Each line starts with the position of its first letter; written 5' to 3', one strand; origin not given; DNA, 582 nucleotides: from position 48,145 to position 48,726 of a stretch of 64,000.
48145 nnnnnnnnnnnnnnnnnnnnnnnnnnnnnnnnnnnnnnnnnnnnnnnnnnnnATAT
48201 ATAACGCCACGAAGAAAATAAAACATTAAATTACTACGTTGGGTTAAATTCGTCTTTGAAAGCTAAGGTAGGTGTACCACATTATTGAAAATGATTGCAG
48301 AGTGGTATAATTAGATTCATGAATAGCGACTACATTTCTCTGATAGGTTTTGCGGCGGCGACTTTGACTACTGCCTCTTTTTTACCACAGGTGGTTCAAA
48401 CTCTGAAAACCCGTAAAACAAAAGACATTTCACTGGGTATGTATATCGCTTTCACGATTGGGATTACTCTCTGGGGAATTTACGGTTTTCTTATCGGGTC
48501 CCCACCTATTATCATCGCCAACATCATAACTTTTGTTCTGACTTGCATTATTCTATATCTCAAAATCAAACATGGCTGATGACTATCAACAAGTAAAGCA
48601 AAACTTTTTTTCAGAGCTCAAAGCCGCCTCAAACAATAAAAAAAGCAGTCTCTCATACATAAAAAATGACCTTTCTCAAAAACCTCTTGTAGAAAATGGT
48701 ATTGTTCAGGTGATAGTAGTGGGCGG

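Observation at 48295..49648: SemiSWEET transporter paired with a eukaryote-type hexokinase-family kinase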

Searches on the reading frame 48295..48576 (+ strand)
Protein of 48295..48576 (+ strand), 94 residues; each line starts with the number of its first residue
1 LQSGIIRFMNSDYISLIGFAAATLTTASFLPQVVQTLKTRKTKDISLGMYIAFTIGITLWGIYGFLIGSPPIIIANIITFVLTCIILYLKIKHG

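Call 3: search_protein_families(library=pfam, proteins=[window:48319-48576:+], max_evalue=0.01)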
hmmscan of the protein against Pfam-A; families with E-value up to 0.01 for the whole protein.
window:48319-48576:+ (86 aa): 2 families
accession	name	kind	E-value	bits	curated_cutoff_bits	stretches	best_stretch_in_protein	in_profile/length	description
PF04193.19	PQ-loop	-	1.9e-10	40.8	22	1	6-63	2-59/61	PQ loop repeat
PF03083.21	MtN3_slv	-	6.1e-09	36.2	23.7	1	7-80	4-77/87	Sugar efflux transporter for intercellular exchange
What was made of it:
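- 48319..48579 (+): SemiSWEET gene: 86 aa, a 3-TM PQ-loop uniporter protomer. Pfam PQ-loop and MtN3_slv above gathering (call 3).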

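Call 4: search_protein_families(library=ncbifam, proteins=[window:48319-48576:+], max_evalue=0.01)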
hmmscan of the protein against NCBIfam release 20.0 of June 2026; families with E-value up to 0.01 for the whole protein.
window:48319-48576:+ (86 aa): 3 families
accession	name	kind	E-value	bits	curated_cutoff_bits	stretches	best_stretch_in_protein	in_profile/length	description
NF037968.1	SemiSWEET_2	subfamily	4.5e-32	110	80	1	10-85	1-76/76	SemiSWEET transporter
NF037967.1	SemiSWEET_1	subfamily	3.4e-05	24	200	1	10-75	1-66/196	SemiSWEET transporter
NF037969.1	SemiSWEET_3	subfamily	0.00015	21.9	100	1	20-79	25-86/97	SemiSWEET transporter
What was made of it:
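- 48319..48579 (+): NCBIfam SemiSWEET_2 110 bits against cutoff 80 (call 4).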

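Call 33: search_solved_structures(query=window:48319-48576:+, max_evalue=1, show_alignments=4)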
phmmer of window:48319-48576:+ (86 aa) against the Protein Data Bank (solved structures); distinct sequences matched with E-value up to 1: 12.
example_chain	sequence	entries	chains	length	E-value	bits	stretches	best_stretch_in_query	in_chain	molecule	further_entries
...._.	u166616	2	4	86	1.6e-22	82.8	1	5-86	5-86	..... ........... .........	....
4qnc_A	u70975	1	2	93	4e-22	81.5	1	7-86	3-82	chemical transport protein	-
5uhs_A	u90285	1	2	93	4.4e-22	81.4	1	7-86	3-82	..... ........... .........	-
5uhq_A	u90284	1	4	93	3.7e-21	78.4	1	7-86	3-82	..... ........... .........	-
4rng_A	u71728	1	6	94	2.2e-19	72.8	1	4-86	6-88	MtN3/saliva family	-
4x5m_A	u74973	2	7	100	5.8e-13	52.3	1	4-81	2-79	Uncharacterized protein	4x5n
9kon_A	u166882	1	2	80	0.19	15.7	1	31-78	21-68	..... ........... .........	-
3bo0_B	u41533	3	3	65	0.21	15.5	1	31-70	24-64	PREPROTEIN TRANSLOCASE SecE SUBUNIT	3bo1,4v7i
4qnd_A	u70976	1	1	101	0.27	15.1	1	21-78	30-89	Chemical transport protein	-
1rh5_B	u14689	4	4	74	0.32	14.9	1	31-70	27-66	Preprotein translocase secE subunit | Preprotein translocase subunit secE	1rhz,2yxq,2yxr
3dkn_B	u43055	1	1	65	0.35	14.8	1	31-70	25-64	Preprotein translocase subunit secE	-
4v4n_A7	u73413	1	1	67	0.37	14.7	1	31-70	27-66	Preprotein translocase subunit SecE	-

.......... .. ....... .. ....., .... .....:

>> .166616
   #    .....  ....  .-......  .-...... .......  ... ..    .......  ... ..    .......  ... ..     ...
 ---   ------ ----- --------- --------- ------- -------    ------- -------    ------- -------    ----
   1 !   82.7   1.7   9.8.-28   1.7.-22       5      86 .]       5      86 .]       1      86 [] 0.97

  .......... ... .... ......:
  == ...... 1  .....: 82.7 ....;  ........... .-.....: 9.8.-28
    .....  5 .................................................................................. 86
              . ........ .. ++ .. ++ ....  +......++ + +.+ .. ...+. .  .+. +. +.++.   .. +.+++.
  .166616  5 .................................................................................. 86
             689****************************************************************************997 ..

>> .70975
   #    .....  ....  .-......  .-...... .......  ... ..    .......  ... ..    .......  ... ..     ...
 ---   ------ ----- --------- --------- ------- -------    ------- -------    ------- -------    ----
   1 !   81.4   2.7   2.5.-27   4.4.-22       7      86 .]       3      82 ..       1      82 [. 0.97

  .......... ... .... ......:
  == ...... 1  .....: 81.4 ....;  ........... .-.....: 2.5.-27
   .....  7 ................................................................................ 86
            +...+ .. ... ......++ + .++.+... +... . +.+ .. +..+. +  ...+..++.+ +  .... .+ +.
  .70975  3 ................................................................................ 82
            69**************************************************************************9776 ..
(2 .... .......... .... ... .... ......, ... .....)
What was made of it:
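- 48319..48579 (+): Aligns end to end with solved SemiSWEETs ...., 4qnc, 4rng and 4x5m at E 1.6e-22 to 5.8e-13 (call 33).
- On SemiSWEET (PQ-loop / MtN3_slv; NCBIfam NF037968 SemiSWEET_2): The protein is 86 aa. Residues 5-86 align to residues 5-86 of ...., and residues 7-86 to residues 3-82 of 4qnc, without gaps (call 33). P22-Q23, W51 and N67 are identical in the alignments to 4qnc and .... (call 33).
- It matches the Leptospira, Bradyrhizobium-like, Thermodesulfovibrio and E. coli SemiSWEET structures at E 1e-22 to 6e-13, with the PQ motif, pocket Trp and pocket Asn aligned (call 33).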

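Call 52: find_homologous_proteins(query=window:48319-48576:+)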
Query window:48319-48576:+ (86 aa): 120 proteins with E <= 0.001 among 120 candidates.
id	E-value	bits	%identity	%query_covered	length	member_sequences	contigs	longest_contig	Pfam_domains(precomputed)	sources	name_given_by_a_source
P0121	1.9e-42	161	87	100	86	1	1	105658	PF04193.20,PF03083.22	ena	-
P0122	1.4e-37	145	81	100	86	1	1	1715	PF04193.20,PF03083.22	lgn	-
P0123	7.6e-30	121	71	100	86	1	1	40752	PF04193.20,PF03083.22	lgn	-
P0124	8.0e-30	120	73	100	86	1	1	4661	PF04193.20,PF03083.22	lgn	-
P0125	1.5e-29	120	67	100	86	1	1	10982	PF04193.20,PF03083.22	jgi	jgi:MtN3 and saliva related transmembrane protein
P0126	7.8e-29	117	66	100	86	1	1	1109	PF04193.20,PF03083.22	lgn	-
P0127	6.3e-28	114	64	100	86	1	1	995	PF04193.20,PF03083.22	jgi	jgi:MtN3 and saliva related transmembrane protein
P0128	7.9e-28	114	63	100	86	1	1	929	PF04193.20,PF03083.22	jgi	jgi:MtN3 and saliva related transmembrane protein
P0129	2.4e-27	113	65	97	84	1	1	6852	PF04193.20,PF03083.22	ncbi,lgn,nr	ncbi:MAG: SemiSWEET transporter [Nitrospirae bacterium]|nr:SemiSWEET transporter [Nitrospirota bacte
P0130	4.6e-27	112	63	100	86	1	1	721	PF04193.20,PF03083.22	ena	-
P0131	1.2e-26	110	64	97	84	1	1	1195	PF04193.20,PF03083.22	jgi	jgi:MtN3 and saliva related transmembrane protein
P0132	1.5e-26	110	63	100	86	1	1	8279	PF04193.20,PF03083.22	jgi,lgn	jgi:MtN3 and saliva related transmembrane protein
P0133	1.8e-26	110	63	100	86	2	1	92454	PF04193.20,PF03083.22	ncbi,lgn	-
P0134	2.6e-26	109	61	97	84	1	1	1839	PF04193.20,PF03083.22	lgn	-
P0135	1.0e-25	107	65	97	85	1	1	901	PF04193.20,PF03083.22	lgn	-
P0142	2.0e-23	100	55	100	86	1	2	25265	PF04193.20,PF03083.22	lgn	-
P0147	1.1e-22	98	59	93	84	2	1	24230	PF04193.20,PF03083.22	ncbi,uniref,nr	ncbi:conserved hypothetical protein [Candidatus Sulfobium mesophilum]|uniref:MtN3 and saliva related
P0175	1.8e-20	91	60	93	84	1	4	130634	PF04193.20,PF03083.22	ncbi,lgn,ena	-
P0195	1.4e-19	88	56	94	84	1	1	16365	PF04193.20,PF03083.22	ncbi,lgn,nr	ncbi:MAG TPA: SemiSWEET transporter [Patescibacteria group bacterium]|nr:SemiSWEET transporter [Pate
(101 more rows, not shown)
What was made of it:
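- Tried and rejected: Non-CPR homologues at 60-65% identity interleave with CPR ones (call 52), so the origin stays open.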

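Call 53: find_encoding_contigs(protein=P0123, flank=4000, max_places=1)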
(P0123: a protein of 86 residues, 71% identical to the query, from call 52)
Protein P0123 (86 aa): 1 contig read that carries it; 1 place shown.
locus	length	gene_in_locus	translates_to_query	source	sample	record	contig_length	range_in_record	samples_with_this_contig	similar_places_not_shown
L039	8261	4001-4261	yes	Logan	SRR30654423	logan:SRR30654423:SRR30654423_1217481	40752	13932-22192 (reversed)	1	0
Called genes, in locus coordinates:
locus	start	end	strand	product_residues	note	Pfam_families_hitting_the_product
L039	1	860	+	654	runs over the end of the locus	-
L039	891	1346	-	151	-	-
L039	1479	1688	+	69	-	PF00376:MerR, PF12728:HTH_17, PF13411:MerR_1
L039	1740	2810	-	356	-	-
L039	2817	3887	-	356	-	PF07691:PA14, PF10528:GLEYA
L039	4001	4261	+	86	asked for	PF03083:MtN3_slv, PF04193:PQ-loop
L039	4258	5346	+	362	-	PF03727:Hexokinase_2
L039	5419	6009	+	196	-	-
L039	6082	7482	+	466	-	-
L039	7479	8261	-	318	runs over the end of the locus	PF01087:GalP_UDP_transf (faint), PF16268:DUF4921 (faint)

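Call 54: find_encoding_contigs(protein=P0142, flank=4000, max_places=1)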
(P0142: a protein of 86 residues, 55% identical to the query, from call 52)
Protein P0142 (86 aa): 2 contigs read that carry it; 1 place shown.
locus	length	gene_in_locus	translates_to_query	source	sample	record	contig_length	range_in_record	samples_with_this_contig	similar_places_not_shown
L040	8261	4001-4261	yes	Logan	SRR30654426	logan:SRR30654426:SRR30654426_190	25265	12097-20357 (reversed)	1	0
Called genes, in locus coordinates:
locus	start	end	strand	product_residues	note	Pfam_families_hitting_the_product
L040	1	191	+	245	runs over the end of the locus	-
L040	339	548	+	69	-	PF00376:MerR, PF12728:HTH_17, PF13411:MerR_1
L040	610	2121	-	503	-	PF22842:Pel9A-like_beta_helix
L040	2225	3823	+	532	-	PF00989:PAS (weak), PF13426:PAS_9 (weak)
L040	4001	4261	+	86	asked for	PF03083:MtN3_slv, PF04193:PQ-loop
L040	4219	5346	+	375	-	PF03727:Hexokinase_2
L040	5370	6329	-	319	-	PF16268:DUF4921 (faint), PF01087:GalP_UDP_transf (weak)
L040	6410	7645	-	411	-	PF12138:Spherulin4, PF17957:Big_7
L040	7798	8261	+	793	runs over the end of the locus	-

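Call 55: find_encoding_contigs(protein=P0125, flank=4000, max_places=1)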
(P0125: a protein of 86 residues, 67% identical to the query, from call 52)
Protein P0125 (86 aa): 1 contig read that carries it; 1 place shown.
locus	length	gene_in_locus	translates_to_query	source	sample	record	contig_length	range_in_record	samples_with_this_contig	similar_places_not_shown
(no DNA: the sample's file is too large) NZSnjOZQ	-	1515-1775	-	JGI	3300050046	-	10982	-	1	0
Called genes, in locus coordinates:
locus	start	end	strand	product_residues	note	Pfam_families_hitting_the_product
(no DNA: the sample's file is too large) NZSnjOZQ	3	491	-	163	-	?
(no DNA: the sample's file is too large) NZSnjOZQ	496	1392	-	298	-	PF17957:Big_7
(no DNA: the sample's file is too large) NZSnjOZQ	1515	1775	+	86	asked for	PF03083:MtN3_slv, PF04193:PQ-loop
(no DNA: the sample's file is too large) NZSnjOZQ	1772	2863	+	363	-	PF03727:Hexokinase_2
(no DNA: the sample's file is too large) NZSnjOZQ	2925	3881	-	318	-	PF01087:GalP_UDP_transf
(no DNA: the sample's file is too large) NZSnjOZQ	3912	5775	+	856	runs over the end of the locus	-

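Call 62: list_cluster_members(proteins=[P0001, window:48319-48576:+, window:50137-51165:-, window:46517-46723:+])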
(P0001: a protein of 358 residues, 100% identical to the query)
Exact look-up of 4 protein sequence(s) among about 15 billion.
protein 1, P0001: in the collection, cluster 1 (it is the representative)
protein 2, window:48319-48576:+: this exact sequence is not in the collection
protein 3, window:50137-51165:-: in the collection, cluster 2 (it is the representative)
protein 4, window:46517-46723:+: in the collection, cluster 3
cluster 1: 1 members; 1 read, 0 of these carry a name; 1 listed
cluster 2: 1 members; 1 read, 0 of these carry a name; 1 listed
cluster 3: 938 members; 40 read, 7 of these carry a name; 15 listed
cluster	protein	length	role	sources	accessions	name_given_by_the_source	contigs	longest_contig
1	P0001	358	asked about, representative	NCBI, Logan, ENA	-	-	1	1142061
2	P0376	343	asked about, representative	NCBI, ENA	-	-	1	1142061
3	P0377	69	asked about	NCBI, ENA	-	-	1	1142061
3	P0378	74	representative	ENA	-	-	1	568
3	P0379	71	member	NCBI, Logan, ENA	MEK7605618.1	MAG: helix-turn-helix domain-containing protein [Patescibacteria group bacterium]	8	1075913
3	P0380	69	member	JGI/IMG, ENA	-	excisionase family DNA binding protein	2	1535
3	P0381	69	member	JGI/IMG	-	excisionase family DNA binding protein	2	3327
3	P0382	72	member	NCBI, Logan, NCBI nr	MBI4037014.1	helix-turn-helix domain-containing protein [Candidatus Daviesbacteria bacterium]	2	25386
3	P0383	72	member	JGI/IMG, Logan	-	excisionase family DNA binding protein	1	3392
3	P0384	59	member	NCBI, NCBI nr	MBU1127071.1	helix-turn-helix domain-containing protein [Patescibacteria group bacterium]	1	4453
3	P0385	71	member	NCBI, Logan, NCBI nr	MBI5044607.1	MAG: helix-turn-helix domain-containing protein [Candidatus Levybacteria bacterium] | helix-turn-helix domain-containing protein [Candidatus Levybacteria bacterium]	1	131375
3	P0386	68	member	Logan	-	-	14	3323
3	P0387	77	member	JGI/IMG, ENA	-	-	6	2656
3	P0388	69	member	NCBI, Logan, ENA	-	-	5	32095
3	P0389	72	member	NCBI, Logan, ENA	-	-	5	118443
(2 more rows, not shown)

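Call 67: find_encoding_contigs(protein=P0147, flank=4000, max_places=1)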
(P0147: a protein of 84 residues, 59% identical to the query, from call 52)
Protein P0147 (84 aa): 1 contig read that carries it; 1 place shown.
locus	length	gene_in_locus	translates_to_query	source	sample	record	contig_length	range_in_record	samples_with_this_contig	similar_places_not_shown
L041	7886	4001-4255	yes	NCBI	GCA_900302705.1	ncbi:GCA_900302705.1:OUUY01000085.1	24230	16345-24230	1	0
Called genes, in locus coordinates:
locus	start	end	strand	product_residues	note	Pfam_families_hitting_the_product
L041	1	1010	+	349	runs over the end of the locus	PF07995:GSDH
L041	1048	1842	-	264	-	PF01976:DUF116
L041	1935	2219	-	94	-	-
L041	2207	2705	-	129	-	-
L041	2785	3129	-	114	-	PF12643:MazG-like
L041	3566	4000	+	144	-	PF01894:YjbQ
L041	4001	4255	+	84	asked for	PF03083:MtN3_slv, PF04193:PQ-loop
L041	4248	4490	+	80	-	-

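Call 68: find_encoding_contigs(protein=P0195, flank=4000, max_places=1)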
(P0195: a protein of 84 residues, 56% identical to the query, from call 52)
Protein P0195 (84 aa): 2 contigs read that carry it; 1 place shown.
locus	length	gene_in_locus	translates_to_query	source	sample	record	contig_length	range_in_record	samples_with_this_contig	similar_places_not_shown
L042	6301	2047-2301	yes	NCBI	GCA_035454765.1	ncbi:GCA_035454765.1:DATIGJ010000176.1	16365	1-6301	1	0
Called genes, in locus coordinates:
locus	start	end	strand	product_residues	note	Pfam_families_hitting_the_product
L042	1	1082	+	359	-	PF00749:tRNA-synt_1c, PF19269:Anticodon_2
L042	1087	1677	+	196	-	-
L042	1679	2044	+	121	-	PF01219:DAGK_prokar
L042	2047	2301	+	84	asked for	PF03083:MtN3_slv, PF04193:PQ-loop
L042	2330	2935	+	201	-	-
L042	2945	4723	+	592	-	PF10502:Peptidase_S26, PF00188:CAP (weak)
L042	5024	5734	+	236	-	PF12146:Hydrolase_4 (faint), PF00326:Peptidase_S9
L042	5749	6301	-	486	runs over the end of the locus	PF02885:Glycos_trans_3N, PF00591:Glycos_transf_3, PF07831:PYNP_C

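Call 69: find_encoding_contigs(protein=P0175, flank=4000, max_places=1)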
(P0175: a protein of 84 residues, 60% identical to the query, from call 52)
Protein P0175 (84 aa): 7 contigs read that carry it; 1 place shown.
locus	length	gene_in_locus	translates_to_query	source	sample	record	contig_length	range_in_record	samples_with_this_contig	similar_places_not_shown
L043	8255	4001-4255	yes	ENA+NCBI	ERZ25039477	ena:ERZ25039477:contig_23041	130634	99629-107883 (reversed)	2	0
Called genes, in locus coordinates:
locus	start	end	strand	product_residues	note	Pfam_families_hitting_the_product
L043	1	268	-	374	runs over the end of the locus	PF09364:XFP_N, PF03894:XFP, PF09363:XFP_C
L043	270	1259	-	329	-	PF09364:XFP_N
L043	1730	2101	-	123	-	-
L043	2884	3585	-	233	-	PF01464:SLT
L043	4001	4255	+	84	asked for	PF03083:MtN3_slv (weak), PF04193:PQ-loop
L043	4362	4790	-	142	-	-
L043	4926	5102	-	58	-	-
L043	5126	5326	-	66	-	PF00313:CSD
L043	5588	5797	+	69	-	-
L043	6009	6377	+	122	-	PF00072:Response_reg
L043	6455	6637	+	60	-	-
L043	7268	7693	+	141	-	PF16747:Adhesin_E (weak)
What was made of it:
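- Three close SemiSWEET homologues elsewhere have no kinase neighbour (calls 67-69).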

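Call 77: list_cluster_members(proteins=[window:48295-48576:+, P0121, P0133])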
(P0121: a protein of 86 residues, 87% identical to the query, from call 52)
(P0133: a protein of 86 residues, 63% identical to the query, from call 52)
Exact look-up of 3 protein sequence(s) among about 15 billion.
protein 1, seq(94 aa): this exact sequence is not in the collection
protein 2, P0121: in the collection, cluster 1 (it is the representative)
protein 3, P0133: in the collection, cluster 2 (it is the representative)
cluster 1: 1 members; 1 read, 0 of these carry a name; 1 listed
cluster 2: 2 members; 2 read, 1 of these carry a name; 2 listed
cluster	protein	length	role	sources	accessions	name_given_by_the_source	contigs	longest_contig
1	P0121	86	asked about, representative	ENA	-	-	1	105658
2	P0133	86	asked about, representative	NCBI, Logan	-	-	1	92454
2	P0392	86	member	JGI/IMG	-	MtN3 and saliva related transmembrane protein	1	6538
